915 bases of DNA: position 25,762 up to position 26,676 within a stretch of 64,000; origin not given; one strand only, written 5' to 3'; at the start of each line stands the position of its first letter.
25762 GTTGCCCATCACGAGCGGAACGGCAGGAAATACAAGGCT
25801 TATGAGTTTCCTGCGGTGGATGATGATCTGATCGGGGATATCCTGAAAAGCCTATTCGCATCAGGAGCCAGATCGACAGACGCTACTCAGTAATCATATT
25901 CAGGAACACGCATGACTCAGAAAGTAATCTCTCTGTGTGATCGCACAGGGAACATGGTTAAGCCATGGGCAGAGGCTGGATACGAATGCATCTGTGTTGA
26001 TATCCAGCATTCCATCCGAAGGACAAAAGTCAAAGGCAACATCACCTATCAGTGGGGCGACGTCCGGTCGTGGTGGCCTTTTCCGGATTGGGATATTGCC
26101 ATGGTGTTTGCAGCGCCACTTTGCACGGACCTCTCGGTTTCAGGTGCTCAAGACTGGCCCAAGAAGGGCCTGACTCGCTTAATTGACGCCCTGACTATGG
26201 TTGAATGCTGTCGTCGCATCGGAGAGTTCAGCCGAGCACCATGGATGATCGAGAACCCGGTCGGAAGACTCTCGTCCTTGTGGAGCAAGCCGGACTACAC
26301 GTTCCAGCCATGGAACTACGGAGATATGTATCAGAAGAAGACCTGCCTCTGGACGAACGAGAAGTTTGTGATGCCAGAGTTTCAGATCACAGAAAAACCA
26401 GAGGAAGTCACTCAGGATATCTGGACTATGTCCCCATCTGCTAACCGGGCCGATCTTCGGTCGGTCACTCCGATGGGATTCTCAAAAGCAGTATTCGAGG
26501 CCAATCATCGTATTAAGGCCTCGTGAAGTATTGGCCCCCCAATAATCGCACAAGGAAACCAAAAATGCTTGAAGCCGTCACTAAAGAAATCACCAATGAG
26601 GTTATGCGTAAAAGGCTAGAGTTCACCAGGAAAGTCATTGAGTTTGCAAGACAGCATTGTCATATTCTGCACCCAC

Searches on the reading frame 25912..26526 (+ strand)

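Call 55: search_protein_families(library=phrogs, proteins=[window:25912-26526:+], max_evalue=0.00001)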
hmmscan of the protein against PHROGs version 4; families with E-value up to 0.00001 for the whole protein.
window:25912-26526:+ (204 aa): 2 families
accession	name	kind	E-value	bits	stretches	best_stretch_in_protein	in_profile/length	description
phrog_757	-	other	3.6e-64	217.2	1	2-202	14-222/247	DNA methyltransferase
phrog_27471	-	unknown function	1.3e-12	48.8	1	112-194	9-88/93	-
